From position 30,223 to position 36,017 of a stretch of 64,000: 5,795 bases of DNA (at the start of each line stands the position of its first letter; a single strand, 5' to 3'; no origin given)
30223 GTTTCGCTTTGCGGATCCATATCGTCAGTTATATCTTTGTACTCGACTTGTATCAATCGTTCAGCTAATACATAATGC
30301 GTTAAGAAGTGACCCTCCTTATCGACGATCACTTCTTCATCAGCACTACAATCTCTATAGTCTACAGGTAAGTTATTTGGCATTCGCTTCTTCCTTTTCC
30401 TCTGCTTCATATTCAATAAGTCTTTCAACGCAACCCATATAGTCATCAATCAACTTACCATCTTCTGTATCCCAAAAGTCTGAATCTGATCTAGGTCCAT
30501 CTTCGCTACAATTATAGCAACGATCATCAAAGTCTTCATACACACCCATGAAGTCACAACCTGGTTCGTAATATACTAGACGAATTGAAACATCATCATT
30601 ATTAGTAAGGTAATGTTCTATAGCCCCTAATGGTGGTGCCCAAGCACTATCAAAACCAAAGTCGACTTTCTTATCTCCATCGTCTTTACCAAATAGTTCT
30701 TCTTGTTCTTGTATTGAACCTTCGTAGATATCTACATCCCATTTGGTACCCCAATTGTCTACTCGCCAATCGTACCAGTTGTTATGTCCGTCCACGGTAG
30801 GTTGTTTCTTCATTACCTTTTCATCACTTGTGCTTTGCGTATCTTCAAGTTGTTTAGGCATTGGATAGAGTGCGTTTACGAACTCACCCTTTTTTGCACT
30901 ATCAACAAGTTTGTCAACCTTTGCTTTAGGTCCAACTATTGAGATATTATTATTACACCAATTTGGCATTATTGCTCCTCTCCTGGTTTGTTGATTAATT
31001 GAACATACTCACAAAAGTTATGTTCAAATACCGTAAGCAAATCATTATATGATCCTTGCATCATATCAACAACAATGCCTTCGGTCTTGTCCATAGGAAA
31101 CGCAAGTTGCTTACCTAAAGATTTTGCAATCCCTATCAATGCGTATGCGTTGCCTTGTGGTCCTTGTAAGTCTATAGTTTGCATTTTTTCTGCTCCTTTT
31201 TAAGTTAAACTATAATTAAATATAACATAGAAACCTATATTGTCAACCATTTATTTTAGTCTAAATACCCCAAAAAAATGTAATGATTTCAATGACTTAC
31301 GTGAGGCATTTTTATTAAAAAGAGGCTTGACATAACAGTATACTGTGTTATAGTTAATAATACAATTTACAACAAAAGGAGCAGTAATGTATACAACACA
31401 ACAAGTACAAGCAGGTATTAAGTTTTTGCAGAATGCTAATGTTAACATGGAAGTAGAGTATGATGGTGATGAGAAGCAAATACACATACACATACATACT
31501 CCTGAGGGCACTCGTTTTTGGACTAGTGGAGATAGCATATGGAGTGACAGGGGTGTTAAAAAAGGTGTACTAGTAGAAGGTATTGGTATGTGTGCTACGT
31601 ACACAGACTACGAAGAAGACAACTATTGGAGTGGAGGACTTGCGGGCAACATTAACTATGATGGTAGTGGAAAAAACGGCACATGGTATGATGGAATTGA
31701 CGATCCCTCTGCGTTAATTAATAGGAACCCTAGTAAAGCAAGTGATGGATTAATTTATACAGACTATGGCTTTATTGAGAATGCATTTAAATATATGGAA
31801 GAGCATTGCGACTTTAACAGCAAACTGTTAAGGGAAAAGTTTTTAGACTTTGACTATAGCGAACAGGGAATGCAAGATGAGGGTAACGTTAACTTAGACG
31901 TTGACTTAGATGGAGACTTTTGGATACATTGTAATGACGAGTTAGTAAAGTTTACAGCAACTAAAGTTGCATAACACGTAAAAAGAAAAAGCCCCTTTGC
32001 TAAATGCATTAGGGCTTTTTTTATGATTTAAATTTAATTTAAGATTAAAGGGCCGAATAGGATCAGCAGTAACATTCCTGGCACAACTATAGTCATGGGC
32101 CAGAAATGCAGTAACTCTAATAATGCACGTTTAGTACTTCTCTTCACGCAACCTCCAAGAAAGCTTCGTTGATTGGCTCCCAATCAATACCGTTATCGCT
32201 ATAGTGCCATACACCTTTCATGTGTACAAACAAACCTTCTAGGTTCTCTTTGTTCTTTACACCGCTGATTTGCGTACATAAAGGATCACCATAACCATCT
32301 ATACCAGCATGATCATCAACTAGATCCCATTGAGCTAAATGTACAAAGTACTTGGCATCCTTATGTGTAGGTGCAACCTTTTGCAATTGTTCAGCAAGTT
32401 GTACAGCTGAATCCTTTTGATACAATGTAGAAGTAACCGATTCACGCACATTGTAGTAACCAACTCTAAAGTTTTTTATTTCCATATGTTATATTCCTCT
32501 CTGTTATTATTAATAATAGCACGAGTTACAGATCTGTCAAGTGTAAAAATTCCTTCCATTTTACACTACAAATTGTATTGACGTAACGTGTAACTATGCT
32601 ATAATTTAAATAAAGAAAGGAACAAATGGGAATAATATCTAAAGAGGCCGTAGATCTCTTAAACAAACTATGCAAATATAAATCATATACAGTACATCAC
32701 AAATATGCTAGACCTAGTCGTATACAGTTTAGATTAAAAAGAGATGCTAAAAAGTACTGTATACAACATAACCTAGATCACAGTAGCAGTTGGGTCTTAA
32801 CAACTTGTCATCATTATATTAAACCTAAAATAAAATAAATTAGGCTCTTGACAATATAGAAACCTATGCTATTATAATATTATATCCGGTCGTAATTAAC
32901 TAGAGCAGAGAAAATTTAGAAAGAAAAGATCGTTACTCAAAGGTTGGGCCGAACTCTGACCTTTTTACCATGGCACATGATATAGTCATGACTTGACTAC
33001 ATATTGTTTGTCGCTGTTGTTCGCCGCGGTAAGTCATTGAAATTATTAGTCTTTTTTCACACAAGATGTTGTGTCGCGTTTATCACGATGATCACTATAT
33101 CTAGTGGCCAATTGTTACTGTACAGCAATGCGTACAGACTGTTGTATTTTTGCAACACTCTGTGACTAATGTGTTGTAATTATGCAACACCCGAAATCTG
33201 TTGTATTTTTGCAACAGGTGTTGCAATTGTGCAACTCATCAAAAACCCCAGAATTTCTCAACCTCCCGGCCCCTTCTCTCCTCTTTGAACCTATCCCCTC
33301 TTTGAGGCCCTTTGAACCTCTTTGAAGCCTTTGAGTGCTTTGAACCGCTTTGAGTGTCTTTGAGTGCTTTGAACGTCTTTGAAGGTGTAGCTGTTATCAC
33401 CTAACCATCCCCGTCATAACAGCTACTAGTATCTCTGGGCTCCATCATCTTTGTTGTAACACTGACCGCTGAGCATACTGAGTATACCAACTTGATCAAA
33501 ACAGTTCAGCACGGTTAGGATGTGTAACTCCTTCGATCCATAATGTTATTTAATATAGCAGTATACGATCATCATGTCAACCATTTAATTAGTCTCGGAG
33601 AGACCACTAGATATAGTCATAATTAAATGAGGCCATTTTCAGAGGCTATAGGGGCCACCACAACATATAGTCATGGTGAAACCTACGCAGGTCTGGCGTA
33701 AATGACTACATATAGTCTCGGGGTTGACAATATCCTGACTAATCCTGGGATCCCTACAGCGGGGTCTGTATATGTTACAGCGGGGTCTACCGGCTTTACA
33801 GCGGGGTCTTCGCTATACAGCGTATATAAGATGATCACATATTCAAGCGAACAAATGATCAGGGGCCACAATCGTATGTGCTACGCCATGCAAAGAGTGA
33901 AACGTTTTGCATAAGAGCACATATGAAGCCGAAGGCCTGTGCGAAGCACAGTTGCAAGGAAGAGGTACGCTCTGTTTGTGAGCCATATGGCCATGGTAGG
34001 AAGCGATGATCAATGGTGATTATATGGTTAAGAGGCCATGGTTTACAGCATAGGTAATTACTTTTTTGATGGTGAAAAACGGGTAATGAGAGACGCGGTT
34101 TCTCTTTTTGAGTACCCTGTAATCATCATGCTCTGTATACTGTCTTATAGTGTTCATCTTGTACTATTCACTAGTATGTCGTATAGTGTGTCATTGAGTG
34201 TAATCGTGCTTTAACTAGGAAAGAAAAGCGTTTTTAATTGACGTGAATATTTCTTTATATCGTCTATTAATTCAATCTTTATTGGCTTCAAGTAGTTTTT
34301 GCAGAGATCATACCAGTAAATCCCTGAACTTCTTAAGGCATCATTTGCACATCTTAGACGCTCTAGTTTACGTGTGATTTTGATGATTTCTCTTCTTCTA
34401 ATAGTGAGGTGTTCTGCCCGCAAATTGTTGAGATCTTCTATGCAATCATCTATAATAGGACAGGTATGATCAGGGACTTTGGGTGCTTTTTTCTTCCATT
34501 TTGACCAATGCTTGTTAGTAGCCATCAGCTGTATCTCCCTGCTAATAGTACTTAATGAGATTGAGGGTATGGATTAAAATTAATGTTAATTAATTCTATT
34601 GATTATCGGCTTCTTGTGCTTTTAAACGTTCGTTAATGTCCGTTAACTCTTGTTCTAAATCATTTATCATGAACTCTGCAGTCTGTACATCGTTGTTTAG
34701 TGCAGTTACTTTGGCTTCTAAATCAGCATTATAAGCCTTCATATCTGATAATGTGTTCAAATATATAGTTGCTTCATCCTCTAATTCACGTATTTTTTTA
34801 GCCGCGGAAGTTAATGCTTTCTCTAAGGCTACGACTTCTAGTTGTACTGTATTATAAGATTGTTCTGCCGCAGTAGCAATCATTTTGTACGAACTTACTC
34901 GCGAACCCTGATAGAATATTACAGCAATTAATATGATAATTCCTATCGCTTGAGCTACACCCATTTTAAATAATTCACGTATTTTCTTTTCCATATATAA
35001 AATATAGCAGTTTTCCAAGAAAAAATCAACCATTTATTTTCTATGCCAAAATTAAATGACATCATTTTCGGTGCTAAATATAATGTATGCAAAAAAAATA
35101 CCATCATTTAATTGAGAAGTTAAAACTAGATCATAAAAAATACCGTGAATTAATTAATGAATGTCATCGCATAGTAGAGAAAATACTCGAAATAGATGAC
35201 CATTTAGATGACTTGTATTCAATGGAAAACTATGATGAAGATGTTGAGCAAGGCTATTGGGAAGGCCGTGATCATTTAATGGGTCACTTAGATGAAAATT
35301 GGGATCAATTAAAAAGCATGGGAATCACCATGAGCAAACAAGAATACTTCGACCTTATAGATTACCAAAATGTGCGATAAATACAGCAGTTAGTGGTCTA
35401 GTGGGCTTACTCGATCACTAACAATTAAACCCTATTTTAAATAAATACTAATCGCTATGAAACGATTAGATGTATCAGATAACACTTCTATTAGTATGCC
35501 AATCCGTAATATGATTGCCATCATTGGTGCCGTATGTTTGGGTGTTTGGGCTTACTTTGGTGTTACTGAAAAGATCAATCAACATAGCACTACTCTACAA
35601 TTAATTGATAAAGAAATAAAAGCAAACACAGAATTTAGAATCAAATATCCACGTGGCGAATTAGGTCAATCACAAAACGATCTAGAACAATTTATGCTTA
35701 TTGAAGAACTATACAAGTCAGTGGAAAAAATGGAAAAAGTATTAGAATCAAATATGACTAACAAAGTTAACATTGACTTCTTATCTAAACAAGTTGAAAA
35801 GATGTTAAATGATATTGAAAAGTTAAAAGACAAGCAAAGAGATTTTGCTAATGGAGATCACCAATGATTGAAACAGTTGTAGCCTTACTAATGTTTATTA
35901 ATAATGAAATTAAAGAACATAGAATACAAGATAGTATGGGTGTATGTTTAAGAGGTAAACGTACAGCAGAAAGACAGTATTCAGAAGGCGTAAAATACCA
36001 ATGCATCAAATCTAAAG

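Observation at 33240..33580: Candidate new ncRNA class: pseudoknotted domain followed by a 10x UCAAAG tail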

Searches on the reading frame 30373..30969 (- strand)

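Call 9: search_protein_families(library=pfam, proteins=[window:30373-30969:-], max_evalue=0.01)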
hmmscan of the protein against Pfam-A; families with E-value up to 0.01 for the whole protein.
window:30373-30969:- (198 aa): 1 family
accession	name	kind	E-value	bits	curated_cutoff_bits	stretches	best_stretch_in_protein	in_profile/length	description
PF18406.6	DUF1281_C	-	0.00072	19.9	22.8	1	100-150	12-62/88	Ferredoxin-like domain in Api92-like protein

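Call 15: search_protein_families(library=phrogs, proteins=[window:30373-30969:-], max_evalue=0.001)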
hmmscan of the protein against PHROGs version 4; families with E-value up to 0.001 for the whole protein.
window:30373-30969:- (198 aa): 2 families
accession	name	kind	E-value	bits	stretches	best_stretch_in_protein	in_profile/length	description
phrog_20518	-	unknown function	8.3e-15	56.2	1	56-141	98-174/177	-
phrog_12644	-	unknown function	9.6e-11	42.9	1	53-139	104-177/236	-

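Call 92: search_protein_families(library=padloc, proteins=[window:30373-30969:-], max_evalue=0.01)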
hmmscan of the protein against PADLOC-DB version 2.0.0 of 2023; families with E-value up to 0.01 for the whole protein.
window:30373-30969:- (198 aa): 0 families

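Call 93: search_protein_families(library=ncbifam, proteins=[window:30373-30969:-], max_evalue=0.01)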
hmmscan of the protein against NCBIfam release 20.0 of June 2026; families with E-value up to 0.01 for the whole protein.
window:30373-30969:- (198 aa): 0 families

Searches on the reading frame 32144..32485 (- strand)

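Call 9: search_protein_families(library=pfam, proteins=[window:32144-32485:-], max_evalue=0.01)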
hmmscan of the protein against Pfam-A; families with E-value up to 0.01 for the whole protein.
window:32144-32485:- (113 aa): 1 family
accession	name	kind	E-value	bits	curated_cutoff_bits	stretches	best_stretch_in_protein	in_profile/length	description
PF09475.16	Dot_icm_IcmQ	-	0.0033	17.4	25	1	21-97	97-173/179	Dot/Icm secretion system protein (dot_icm_IcmQ)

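Call 15: search_protein_families(library=phrogs, proteins=[window:32144-32485:-], max_evalue=0.001)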
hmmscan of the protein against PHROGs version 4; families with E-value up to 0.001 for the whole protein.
window:32144-32485:- (113 aa): 0 families

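Call 92: search_protein_families(library=padloc, proteins=[window:32144-32485:-], max_evalue=0.01)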
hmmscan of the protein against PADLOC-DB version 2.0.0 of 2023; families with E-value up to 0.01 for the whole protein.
window:32144-32485:- (113 aa): 0 families

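Call 93: search_protein_families(library=ncbifam, proteins=[window:32144-32485:-], max_evalue=0.01)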
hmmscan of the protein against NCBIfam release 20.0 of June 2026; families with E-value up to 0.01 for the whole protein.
window:32144-32485:- (113 aa): 1 family
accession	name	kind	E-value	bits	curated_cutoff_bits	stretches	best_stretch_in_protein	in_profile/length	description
TIGR02527.1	dot_icm_IcmQ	equivalog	0.0052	16.5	99.1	1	19-98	95-174/179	Dot/Icm secretion system protein IcmQ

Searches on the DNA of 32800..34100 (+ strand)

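Call 8: search_rna_families(source=window, start=32800, end=34100, threshold=evalue, max_evalue=10)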
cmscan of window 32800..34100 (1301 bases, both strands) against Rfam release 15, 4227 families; matches with E-value up to 10: 4.
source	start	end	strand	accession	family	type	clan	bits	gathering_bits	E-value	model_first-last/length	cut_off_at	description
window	32800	32818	-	RF01177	snR67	Gene; snRNA; snoRNA; CD-box;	CL00053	17.2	55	1.1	1-19/83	3'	Small nucleolar RNA snR67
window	33296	33322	-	RF01550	TB8Cs3H1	Gene; snRNA; snoRNA; HACA-box;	-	14.7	45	6.4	1-63/63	no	Trypanosomatid snoRNA TB8Cs3H1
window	33162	33225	-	RF02111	IS009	Gene;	-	12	117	4.9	1-199/199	no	IS009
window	33028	33136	-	RF00117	C0719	Gene; sRNA;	-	10.7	50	8.5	1-222/222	no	C0719 RNA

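Call 11: search_dna_similar(query=window:32800-34100:+, collection=phages, mode=distant)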
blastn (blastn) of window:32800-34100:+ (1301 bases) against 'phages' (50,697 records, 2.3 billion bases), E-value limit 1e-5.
No match.

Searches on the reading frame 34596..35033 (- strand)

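Call 9: search_protein_families(library=pfam, proteins=[window:34596-35033:-], max_evalue=0.01)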
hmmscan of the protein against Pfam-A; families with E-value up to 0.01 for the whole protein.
window:34596-35033:- (145 aa): 5 families
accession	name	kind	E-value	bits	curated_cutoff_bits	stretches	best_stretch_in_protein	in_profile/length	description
PF05911.16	FPP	-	0.00046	19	40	1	55-142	717-804/871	Filament-like plant protein, long coiled-coil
PF11932.13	DUF3450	-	0.0018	18.1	32.6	1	52-135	10-93/241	Protein of unknown function (DUF3450)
PF04012.17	PspA_IM30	-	0.0037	17.3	33.9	0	48-139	95-183/220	PspA/IM30 family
PF00261.25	Tropomyosin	-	0.0062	16.4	38.6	0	48-139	108-199/242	Tropomyosin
PF04859.17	DUF641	-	0.0098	16.7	27.6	0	83-132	52-102/127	Plant protein of unknown function (DUF641)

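Call 15: search_protein_families(library=phrogs, proteins=[window:34596-35033:-], max_evalue=0.001)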
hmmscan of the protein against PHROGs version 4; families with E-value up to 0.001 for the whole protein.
window:34596-35033:- (145 aa): 2 families
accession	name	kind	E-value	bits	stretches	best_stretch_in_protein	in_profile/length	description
phrog_13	-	lysis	0.0003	21.9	1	27-113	4-90/154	Rz-like spanin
phrog_19980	-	unknown function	0.00064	19.1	1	55-143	655-747/1068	-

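Call 92: search_protein_families(library=padloc, proteins=[window:34596-35033:-], max_evalue=0.01)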
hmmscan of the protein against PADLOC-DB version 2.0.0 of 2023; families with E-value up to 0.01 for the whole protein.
window:34596-35033:- (145 aa): 2 families
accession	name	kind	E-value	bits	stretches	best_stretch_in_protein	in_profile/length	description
PDLC02709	PbeC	-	0.00021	18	1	56-142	385-472/661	PbeC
PDLC03863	LmuB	-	0.009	12.7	0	59-138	363-441/610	-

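Call 93: search_protein_families(library=ncbifam, proteins=[window:34596-35033:-], max_evalue=0.01)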
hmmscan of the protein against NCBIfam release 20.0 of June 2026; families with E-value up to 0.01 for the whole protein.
window:34596-35033:- (145 aa): 8 families
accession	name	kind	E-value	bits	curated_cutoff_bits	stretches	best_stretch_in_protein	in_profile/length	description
TIGR04523.1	Mplasa_alph_rch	subfamily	4.9e-06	24.8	270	1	55-140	472-557/745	helix-rich protein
TIGR02168.1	SMC_prok_B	equivalog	0.0003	18.6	567.35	1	55-139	739-823/1181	chromosome segregation protein SMC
NF038218.1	IcmG_DotF_IVB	equivalog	0.0011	18.7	200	1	29-138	54-169/266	type IVB secretion system protein IcmG/DotF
NF033885.1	conj_TraP_IncI1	equivalog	0.0017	18.2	135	1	30-140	20-133/217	conjugal transfer protein TraP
TIGR02169.1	SMC_prok_A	equivalog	0.0019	16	729.4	1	50-142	667-759/1165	chromosome segregation protein SMC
NF045487.1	ASRP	equivalog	0.0028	16.3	300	1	62-141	359-442/593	archaea-specific SMC-related protein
NF004434.0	PRK05771.3-3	equivalog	0.0037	15.8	777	1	42-114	59-131/686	V-type ATP synthase subunit I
NF043058.1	T4SS_LegC2C7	subfamily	0.0066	15.5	350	1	62-140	133-211/348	LegC2/C7 family Dot/Icm T4SS effector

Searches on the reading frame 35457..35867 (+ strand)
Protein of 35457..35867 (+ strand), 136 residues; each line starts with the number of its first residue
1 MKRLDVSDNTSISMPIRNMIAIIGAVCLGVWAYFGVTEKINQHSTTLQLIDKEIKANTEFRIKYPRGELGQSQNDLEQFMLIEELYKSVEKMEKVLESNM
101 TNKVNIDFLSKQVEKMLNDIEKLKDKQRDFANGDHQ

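Call 9: search_protein_families(library=pfam, proteins=[window:35457-35867:+], max_evalue=0.01)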
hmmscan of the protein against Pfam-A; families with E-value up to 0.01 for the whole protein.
window:35457-35867:+ (136 aa): 0 families

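Call 15: search_protein_families(library=phrogs, proteins=[window:35457-35867:+], max_evalue=0.001)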
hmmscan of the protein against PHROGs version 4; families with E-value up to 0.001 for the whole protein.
window:35457-35867:+ (136 aa): 1 family
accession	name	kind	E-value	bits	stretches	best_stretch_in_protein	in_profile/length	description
phrog_20984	-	unknown function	1.6e-35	122.9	1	4-133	1-119/120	-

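Call 24: find_related_loci(query=window:35457-35867:+, collection=viral_contigs, flank=6000)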
Query window:35457-35867:+ (136 aa) in viral_contigs; peptide patterns used: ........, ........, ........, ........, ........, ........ (x = any residue, [..] = any of these).
67 stretches matched a pattern; 35 encode a relative of the query (tblastn E <= 1e-3); 35 distinct loci.
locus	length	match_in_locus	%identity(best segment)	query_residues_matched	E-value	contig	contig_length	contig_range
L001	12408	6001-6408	82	1-136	3e-76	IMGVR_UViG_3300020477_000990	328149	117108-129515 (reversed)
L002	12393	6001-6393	85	4-134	7e-76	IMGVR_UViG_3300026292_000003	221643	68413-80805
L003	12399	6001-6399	83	4-136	1e-75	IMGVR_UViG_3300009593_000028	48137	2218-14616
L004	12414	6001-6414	80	2-135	6e-73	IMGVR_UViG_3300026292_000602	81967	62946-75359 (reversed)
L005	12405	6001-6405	75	1-135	4e-71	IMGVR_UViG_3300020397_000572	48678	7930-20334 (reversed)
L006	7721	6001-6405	75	1-135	4e-71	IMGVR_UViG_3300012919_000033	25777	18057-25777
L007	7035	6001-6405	75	1-135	4e-71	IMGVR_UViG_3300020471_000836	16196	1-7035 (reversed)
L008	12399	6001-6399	79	1-133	4e-70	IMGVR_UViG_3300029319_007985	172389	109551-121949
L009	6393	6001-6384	79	2-129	1e-68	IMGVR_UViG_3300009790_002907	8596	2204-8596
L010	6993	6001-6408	74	2-135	9e-67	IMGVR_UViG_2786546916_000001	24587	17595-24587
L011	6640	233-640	73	1-134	7e-66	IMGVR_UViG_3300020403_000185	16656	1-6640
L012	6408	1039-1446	73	1-134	7e-66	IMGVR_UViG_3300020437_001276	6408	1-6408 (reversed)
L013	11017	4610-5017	74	1-134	8e-66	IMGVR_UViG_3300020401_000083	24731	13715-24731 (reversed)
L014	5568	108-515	74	1-134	1e-65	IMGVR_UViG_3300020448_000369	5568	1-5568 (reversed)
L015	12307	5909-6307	75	4-134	3e-65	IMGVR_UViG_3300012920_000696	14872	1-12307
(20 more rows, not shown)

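Call 52: search_dna_similar(query=window:35457-35867:+, collection=phages, mode=protein, max_rows=12)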
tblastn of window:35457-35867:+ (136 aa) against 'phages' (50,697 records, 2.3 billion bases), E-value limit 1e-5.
Records with a match: 45; places in all: 45; records where one place covers at least 80% of the query: 45.
Best place of each record, by identity: <60% 45.
By first word of the organism name: Pelagibacter 40; uncultured 4; phage 1.
By host as written in the record: Candidatus Pelagibacter ubique HTCC1062 17; Candidatus Pelagibacter sp. HTCC7211 11; Candidatus Pelagibacter sp. HTCC1062 6; - 4; Candidatus Pelagibacter sp H2P3alpha 2; Candidatus Pelagibacter sp. FZCC0015 2; Candidatus Pelagibacter ubique HTCC1063 1; unknown 1; and 1 more.
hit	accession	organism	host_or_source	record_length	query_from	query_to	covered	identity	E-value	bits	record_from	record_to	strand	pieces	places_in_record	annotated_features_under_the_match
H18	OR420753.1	Pelagibacter phage HTVC041P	Candidatus Pelagibacter ubique HTCC1063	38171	2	123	90%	58.2%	3e-43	156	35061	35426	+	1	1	hypothetical protein (x2)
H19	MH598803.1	Pelagibacter phage HTVC121P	Candidatus Pelagibacter sp. HTCC7211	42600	4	123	88%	56.7%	3e-42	153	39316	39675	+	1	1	hypothetical protein (x2)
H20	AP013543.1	uncultured phage_MedDCM-OCT-S30-C28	metagenomic fosmid library constructed ...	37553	4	135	97%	50.8%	4e-36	135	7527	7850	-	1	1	Fibrinogen-like coiled coil protein | hypothetical protein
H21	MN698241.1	Pelagibacter phage HTVC027P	Candidatus Pelagibacter sp. HTCC1062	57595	2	134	98%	50.4%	4e-40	147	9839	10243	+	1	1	hypothetical protein (x2)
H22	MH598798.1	Pelagibacter phage HTVC022P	Candidatus Pelagibacter ubique HTCC1062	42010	2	135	99%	47.0%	4e-28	113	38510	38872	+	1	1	hypothetical protein (x2)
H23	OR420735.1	Pelagibacter phage HTVC168P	Candidatus Pelagibacter sp. HTCC7211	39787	4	135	97%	47.4%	4e-34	130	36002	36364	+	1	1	hypothetical protein (x2)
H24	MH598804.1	Pelagibacter phage HTVC105P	Candidatus Pelagibacter sp. HTCC7211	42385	4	135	97%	47.0%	2e-31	122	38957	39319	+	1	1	hypothetical protein (x2)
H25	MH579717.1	Pelagibacter phage HTVC021P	Candidatus Pelagibacter ubique HTCC1062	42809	4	135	97%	47.0%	1e-29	117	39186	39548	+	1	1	hypothetical protein (x2)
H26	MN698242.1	Pelagibacter phage HTVC103P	Candidatus Pelagibacter sp. HTCC7211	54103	4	135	97%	45.5%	4e-29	115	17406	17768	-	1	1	hypothetical protein (x2)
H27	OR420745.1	Pelagibacter phage HTVC048P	Candidatus Pelagibacter ubique HTCC1062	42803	4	135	97%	45.5%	9e-29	115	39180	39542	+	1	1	hypothetical protein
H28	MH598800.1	Pelagibacter phage HTVC031P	Candidatus Pelagibacter ubique HTCC1062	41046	4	136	98%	45.1%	5e-26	107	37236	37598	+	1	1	hypothetical protein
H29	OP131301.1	Pelagibacter phage Skadi-4 EXVC104P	Candidatus Pelagibacter ubique HTCC1062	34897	10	128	88%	50.4%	1e-27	111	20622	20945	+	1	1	hypothetical protein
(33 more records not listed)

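Call 92: search_protein_families(library=padloc, proteins=[window:35457-35867:+], max_evalue=0.01)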
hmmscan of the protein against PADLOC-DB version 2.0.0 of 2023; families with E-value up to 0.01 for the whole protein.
window:35457-35867:+ (136 aa): 1 family
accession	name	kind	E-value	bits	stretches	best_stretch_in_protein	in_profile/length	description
PDLC01142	Unk_03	-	0.005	15.1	1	20-135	2-115/186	"Alpha helical protein with coiled-coil region and maybe secreted or membrane (1 TM domain at N-terminus, but a weak TMH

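Call 93: search_protein_families(library=ncbifam, proteins=[window:35457-35867:+], max_evalue=0.01)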
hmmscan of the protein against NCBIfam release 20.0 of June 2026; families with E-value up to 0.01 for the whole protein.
window:35457-35867:+ (136 aa): 0 families
